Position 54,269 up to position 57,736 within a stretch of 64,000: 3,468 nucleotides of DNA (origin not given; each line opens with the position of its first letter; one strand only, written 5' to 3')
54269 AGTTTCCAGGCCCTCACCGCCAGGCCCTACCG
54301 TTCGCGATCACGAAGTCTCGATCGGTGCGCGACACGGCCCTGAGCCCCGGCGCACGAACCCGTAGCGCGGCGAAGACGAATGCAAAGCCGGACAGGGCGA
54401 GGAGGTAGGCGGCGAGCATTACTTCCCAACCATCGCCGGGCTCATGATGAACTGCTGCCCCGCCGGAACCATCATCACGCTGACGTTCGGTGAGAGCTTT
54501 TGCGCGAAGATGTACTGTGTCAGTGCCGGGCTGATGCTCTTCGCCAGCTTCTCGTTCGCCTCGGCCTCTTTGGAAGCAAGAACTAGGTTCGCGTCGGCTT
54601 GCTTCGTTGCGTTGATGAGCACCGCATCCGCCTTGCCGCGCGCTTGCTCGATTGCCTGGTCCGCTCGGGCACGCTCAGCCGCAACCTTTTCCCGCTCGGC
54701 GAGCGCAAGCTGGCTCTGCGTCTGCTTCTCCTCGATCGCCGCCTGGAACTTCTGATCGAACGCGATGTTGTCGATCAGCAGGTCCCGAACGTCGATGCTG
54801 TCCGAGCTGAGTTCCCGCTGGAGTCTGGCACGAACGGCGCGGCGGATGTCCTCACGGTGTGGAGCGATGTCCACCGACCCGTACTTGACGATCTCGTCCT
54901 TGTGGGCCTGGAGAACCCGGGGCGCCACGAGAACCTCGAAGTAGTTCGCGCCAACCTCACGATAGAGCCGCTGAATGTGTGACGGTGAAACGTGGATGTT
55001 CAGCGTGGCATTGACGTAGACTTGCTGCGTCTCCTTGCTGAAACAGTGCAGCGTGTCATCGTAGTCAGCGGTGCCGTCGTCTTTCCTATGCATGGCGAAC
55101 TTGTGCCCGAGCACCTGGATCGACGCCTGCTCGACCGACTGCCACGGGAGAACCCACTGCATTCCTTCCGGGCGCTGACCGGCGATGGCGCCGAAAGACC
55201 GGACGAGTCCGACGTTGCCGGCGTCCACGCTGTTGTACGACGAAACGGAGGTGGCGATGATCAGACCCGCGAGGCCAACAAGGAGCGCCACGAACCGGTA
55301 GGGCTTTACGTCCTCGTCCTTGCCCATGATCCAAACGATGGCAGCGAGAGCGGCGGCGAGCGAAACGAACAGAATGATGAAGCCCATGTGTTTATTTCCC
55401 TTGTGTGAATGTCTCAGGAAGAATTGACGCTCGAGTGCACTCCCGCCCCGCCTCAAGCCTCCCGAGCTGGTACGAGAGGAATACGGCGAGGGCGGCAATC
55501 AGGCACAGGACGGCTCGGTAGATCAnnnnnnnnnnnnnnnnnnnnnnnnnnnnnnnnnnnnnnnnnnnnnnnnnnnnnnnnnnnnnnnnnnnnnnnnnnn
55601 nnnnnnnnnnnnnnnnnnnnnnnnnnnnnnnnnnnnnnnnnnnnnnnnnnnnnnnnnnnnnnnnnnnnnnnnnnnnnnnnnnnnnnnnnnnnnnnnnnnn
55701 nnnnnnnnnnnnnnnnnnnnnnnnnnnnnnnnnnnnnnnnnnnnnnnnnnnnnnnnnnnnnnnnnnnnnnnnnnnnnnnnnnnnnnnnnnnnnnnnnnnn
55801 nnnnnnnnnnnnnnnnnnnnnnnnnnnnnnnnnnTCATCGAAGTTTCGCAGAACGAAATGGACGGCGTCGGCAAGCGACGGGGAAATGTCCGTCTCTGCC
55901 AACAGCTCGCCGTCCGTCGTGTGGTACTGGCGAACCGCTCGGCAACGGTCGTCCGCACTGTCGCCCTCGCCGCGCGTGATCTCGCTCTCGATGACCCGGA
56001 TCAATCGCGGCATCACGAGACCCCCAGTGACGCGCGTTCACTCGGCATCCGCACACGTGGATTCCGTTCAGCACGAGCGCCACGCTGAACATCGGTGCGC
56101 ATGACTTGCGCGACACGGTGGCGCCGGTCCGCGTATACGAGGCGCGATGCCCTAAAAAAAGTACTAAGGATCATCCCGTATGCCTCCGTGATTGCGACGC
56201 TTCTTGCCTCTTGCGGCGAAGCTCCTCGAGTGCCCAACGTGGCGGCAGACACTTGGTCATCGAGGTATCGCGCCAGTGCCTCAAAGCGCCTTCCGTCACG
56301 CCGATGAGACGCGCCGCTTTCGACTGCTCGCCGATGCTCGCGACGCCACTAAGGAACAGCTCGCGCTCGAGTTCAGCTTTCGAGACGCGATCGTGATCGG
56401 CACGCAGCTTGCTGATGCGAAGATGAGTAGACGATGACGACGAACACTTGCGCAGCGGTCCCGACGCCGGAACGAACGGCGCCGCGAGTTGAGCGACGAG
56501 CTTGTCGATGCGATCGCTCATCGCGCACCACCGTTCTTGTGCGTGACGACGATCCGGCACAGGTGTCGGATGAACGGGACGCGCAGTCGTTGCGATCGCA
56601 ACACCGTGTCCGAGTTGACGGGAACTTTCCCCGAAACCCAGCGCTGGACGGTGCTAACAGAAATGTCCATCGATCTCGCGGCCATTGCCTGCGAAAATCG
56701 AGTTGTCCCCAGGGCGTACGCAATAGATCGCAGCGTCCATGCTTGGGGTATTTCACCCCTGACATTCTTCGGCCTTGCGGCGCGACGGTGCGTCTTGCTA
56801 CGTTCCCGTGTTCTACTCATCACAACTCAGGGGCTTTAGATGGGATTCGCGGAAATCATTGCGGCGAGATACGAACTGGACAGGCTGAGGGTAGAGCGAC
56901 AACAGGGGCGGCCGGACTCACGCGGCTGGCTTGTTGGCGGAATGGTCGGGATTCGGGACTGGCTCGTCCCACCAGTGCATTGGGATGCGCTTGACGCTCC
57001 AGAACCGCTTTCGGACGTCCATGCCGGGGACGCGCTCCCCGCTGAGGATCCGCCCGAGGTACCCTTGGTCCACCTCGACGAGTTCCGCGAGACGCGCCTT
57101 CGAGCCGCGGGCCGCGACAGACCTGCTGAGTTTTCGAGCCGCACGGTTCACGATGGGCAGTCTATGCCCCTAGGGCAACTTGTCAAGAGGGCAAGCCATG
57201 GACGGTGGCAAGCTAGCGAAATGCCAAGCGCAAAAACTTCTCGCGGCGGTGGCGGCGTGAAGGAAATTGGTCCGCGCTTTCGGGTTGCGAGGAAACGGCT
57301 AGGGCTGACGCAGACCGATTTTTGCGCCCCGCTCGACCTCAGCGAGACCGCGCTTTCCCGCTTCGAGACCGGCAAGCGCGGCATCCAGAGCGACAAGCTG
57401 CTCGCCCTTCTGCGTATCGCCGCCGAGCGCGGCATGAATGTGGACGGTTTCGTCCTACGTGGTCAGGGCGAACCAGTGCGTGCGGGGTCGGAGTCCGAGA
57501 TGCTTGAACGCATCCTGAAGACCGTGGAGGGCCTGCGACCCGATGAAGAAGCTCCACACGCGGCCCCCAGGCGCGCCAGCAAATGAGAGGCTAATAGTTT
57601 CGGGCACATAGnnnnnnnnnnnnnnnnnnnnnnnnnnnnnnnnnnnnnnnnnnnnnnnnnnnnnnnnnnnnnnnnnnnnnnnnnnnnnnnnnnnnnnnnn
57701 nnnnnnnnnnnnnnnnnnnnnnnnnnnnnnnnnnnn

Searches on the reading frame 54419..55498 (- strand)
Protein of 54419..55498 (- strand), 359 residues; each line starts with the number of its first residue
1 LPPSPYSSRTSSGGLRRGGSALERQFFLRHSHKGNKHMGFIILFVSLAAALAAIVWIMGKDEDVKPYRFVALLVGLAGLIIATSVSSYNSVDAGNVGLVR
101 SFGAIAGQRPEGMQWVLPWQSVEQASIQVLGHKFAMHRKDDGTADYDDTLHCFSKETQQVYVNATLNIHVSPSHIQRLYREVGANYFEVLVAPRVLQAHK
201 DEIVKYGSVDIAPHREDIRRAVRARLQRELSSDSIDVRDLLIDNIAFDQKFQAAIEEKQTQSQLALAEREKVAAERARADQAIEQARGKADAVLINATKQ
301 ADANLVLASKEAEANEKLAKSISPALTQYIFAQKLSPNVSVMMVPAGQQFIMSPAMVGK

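Call 6: search_protein_families(library=phrogs, proteins=[window:54419-55498:-], max_evalue=0.01)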
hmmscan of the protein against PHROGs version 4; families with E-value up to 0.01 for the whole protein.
window:54419-55498:- (359 aa): 1 family
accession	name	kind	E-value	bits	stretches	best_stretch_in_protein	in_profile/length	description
phrog_200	-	other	1.6e-37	130.5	1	36-345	42-349/379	lipoprotein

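Call 87: search_protein_families(library=padloc, proteins=[window:54419-55498:-], max_evalue=0.01)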
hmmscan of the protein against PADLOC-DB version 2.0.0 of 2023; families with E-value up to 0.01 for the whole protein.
window:54419-55498:- (359 aa): 0 families

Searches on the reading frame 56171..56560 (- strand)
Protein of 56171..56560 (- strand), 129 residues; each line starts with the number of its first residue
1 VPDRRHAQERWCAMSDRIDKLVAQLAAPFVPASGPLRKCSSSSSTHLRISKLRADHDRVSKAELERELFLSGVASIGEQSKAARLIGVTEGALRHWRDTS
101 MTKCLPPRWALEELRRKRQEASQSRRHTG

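Call 6: search_protein_families(library=phrogs, proteins=[window:56171-56560:-], max_evalue=0.01)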
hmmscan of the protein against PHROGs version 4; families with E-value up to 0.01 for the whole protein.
window:56171-56560:- (129 aa): 1 family
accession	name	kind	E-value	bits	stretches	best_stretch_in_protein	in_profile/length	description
phrog_35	-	transcription regulation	0.00066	20.8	1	75-109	85-116/181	transcriptional repressor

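Call 17: search_protein_families(library=pfam, proteins=[window:56171-56560:-], max_evalue=0.001)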
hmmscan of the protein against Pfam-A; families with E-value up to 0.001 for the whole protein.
window:56171-56560:- (129 aa): 1 family
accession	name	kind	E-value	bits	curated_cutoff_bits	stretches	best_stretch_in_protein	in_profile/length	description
PF14549.12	P22_Cro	-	0.00044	20.4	30.2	1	73-98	6-31/60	DNA-binding transcriptional regulator Cro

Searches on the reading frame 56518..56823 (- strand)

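Call 80: search_protein_families(library=pfam, proteins=[window:56518-56823:-], max_evalue=0.01)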
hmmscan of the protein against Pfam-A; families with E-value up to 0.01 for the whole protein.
window:56518-56823:- (101 aa): 3 families
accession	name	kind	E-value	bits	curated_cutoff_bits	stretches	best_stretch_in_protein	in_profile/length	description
PF01381.28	HTH_3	-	0.00031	21.2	23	1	44-75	11-42/55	Helix-turn-helix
PF13560.12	HTH_31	-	0.0036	18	27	0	16-76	13-49/64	Helix-turn-helix domain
PF13551.12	HTH_29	-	0.0089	16.5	28.1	0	45-63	15-33/64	Winged helix-turn helix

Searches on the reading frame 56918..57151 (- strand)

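Call 80: search_protein_families(library=pfam, proteins=[window:56918-57151:-], max_evalue=0.01)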
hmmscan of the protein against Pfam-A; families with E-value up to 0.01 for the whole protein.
window:56918-57151:- (77 aa): 2 families
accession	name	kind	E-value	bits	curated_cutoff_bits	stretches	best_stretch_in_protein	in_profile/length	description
PF13560.12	HTH_31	-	0.00083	20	27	1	14-46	13-46/64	Helix-turn-helix domain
PF01381.28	HTH_3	-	0.0057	17.1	23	0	17-45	11-39/55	Helix-turn-helix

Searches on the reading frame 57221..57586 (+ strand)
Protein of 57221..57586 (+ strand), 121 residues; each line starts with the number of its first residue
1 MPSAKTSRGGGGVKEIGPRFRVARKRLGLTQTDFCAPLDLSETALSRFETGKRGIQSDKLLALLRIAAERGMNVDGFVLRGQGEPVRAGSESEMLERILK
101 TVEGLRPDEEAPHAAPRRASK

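Call 80: search_protein_families(library=pfam, proteins=[window:57221-57586:+], max_evalue=0.01)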
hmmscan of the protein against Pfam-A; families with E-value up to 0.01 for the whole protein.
window:57221-57586:+ (121 aa): 4 families
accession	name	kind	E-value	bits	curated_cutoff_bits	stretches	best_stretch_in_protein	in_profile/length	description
PF13560.12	HTH_31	-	1.3e-08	35.4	27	1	15-66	1-53/64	Helix-turn-helix domain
PF01381.28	HTH_3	-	2e-06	28.2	23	1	23-65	4-46/55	Helix-turn-helix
PF22495.2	HTH_92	-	0.00044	19.9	27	1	23-53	3-33/45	RsaL-like HTH domain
PF12844.13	HTH_19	-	0.0049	17.2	30.2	1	18-71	2-52/64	Helix-turn-helix domain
